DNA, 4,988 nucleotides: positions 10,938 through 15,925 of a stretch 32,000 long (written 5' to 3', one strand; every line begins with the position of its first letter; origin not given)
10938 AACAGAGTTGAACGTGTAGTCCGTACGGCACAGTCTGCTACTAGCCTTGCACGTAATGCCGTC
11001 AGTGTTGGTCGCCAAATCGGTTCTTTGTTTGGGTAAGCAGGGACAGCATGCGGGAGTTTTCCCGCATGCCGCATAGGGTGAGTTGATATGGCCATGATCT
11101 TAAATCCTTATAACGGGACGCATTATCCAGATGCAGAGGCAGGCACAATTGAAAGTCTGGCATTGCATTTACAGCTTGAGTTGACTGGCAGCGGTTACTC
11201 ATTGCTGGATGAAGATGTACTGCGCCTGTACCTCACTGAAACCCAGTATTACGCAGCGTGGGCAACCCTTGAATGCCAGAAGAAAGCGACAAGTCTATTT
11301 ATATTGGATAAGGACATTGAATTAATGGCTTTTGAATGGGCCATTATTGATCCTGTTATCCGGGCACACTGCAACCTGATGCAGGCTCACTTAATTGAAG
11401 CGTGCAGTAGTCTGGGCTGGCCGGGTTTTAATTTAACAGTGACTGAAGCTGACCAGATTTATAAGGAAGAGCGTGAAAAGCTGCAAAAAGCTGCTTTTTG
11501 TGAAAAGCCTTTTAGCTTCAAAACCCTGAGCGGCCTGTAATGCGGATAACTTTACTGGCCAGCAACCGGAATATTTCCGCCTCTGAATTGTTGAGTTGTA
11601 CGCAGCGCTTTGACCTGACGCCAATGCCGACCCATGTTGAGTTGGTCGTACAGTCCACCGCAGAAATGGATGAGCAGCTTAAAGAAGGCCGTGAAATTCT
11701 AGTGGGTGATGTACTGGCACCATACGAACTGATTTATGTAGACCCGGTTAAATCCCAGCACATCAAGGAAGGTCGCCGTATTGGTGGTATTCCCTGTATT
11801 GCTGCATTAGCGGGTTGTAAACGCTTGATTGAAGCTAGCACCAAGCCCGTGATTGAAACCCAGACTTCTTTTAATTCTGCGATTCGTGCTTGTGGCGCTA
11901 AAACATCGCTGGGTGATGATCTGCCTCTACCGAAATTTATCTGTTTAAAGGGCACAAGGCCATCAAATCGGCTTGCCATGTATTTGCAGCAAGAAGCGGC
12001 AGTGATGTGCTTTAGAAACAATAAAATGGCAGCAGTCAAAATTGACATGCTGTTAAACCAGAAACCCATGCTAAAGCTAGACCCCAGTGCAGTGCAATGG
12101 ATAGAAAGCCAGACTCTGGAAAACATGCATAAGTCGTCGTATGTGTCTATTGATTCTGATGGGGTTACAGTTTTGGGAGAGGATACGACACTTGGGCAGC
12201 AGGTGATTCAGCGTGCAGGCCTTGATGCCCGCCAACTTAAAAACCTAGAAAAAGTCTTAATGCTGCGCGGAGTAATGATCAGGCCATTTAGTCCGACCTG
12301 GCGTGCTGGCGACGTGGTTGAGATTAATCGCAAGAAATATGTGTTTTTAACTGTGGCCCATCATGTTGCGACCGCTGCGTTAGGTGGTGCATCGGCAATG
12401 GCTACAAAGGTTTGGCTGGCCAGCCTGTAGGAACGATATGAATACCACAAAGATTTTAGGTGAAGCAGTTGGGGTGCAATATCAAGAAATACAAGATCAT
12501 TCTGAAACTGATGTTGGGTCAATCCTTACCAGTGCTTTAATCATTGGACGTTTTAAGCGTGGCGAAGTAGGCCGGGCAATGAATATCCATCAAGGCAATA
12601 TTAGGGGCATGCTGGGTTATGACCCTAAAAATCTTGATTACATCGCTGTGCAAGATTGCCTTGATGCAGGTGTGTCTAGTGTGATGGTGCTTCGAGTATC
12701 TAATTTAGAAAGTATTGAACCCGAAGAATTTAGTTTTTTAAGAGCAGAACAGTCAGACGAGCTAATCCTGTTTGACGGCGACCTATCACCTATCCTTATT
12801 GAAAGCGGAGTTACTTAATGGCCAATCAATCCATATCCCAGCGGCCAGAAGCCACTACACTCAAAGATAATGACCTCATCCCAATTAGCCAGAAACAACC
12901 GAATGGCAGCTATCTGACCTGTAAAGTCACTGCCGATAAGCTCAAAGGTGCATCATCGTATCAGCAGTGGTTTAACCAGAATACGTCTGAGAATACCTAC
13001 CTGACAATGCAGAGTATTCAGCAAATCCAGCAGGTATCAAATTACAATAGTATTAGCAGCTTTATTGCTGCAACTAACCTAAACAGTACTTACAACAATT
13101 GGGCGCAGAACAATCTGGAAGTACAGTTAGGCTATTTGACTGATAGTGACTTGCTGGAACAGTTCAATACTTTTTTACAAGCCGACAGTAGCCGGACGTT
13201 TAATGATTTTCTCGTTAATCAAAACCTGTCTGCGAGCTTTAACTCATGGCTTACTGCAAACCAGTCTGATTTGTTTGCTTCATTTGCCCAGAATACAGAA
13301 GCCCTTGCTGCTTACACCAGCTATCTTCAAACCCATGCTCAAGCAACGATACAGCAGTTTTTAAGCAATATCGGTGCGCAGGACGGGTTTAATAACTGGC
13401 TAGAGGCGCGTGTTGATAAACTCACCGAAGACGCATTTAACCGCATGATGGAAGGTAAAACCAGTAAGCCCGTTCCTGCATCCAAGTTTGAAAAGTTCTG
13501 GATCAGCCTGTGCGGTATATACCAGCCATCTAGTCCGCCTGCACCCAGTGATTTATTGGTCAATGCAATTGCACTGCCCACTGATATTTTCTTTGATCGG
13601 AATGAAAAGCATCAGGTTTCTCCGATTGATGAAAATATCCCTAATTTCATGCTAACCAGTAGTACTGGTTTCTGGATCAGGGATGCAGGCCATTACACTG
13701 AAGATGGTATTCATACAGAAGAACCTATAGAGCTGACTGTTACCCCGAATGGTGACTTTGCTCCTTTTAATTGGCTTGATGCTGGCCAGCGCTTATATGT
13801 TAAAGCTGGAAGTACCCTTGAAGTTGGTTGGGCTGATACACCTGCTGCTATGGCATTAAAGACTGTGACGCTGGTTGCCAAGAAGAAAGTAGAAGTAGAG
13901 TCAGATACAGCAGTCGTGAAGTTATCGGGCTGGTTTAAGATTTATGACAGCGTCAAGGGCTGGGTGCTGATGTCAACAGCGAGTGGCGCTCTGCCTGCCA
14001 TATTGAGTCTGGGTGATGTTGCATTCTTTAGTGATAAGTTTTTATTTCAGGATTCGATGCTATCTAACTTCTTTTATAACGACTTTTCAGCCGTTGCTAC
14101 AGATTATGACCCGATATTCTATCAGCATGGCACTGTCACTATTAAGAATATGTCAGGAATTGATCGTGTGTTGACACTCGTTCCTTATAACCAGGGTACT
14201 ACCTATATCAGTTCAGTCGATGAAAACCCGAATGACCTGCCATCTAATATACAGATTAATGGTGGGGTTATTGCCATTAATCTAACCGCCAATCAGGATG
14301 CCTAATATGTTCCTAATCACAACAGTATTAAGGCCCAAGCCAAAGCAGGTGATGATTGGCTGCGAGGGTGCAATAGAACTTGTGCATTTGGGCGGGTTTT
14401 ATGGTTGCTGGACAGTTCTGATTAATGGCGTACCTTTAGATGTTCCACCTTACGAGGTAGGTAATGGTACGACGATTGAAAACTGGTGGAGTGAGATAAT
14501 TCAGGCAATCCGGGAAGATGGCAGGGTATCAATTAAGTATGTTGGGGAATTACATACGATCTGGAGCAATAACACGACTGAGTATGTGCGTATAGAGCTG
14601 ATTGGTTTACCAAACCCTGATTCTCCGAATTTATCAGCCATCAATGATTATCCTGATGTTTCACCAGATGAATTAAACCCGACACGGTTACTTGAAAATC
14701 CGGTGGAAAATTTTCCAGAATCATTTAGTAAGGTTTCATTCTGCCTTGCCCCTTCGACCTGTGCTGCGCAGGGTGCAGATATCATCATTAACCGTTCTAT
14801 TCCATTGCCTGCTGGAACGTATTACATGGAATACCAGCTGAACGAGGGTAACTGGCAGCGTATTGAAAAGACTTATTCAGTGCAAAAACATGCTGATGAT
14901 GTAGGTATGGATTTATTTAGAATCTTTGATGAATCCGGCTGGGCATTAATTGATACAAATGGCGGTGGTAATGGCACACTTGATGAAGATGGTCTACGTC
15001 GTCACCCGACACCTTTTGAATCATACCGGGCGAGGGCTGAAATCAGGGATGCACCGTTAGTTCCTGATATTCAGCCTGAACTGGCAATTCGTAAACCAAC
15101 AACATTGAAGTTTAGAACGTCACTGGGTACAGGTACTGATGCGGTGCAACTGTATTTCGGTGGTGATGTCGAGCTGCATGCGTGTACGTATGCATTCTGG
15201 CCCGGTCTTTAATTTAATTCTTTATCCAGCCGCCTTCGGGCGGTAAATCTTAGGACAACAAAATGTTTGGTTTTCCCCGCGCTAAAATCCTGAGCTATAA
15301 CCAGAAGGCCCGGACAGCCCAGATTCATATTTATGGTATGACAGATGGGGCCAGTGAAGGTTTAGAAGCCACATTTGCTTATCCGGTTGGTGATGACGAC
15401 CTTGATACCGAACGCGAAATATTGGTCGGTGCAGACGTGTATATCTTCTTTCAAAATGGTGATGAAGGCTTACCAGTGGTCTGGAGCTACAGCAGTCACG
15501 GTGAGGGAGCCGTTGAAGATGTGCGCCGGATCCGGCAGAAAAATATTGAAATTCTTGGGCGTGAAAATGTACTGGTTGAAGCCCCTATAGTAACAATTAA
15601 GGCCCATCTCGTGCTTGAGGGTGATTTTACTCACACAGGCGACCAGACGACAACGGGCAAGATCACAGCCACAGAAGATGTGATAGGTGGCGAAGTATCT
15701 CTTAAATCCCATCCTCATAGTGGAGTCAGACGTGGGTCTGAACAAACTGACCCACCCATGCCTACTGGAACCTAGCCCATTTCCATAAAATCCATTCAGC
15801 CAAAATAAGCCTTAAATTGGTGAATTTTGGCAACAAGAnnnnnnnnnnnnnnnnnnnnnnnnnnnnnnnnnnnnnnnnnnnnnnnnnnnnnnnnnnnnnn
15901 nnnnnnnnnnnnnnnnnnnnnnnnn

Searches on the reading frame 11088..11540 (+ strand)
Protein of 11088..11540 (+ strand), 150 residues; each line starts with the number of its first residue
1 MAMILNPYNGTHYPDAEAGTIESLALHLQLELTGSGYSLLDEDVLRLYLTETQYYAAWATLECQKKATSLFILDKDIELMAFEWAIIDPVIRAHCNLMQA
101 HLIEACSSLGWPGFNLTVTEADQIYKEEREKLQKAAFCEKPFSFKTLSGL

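Call 11: search_protein_families(library=phrogs, proteins=[window:11088-11540:+], max_evalue=0.001)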
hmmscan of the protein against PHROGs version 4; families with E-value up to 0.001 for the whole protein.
window:11088-11540:+ (150 aa): 1 family
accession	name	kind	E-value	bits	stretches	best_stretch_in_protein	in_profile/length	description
phrog_5551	-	unknown function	7.8e-46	156.6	1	11-146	7-142/147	-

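Call 115: search_protein_families(library=pfam, proteins=[window:11088-11540:+], max_evalue=0.001)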
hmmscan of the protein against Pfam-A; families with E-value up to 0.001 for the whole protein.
window:11088-11540:+ (150 aa): 0 families

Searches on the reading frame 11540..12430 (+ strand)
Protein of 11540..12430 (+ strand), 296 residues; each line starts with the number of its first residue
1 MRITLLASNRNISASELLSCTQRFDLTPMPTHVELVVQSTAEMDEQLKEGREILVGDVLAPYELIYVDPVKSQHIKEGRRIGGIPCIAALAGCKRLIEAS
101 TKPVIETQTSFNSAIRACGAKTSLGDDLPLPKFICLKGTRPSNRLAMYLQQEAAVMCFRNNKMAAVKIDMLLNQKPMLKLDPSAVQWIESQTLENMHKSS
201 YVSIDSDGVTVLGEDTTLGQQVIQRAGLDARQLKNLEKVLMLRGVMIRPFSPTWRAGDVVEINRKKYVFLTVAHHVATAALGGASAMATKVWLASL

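Call 11: search_protein_families(library=phrogs, proteins=[window:11540-12430:+], max_evalue=0.001)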
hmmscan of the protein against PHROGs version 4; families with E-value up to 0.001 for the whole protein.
window:11540-12430:+ (296 aa): 1 family
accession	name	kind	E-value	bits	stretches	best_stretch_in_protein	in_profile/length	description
phrog_1390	-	tail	1.1e-56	193.5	1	2-296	9-326/328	tail protein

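Call 115: search_protein_families(library=pfam, proteins=[window:11540-12430:+], max_evalue=0.001)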
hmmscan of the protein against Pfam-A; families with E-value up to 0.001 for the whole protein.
window:11540-12430:+ (296 aa): 0 families

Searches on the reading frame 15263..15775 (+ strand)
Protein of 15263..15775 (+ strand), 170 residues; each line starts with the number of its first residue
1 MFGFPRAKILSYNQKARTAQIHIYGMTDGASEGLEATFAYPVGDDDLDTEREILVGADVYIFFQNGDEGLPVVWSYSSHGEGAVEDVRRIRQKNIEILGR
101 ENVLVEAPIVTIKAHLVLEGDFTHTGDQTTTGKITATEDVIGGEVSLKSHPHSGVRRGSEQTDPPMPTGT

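Call 11: search_protein_families(library=phrogs, proteins=[window:15263-15775:+], max_evalue=0.001)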
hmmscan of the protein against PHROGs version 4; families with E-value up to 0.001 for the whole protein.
window:15263-15775:+ (170 aa): 4 families
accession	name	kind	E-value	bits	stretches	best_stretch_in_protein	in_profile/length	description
phrog_5911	-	tail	9.4e-27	92.9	1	1-136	1-121/3089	tail protein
phrog_11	-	tail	5.9e-18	64.3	1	3-165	19-180/1960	baseplate spike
phrog_3216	-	tail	6.9e-05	23.6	1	93-165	250-325/325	baseplate assembly protein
phrog_20516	-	unknown function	0.00048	21.1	0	123-159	40-77/82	-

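Call 115: search_protein_families(library=pfam, proteins=[window:15263-15775:+], max_evalue=0.001)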
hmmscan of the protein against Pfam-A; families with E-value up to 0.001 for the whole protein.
window:15263-15775:+ (170 aa): 1 family
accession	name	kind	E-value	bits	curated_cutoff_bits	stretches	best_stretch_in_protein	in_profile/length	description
PF18946.5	Apex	-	4.9e-06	26.9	20.8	1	145-165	2-22/23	GpV Apex motif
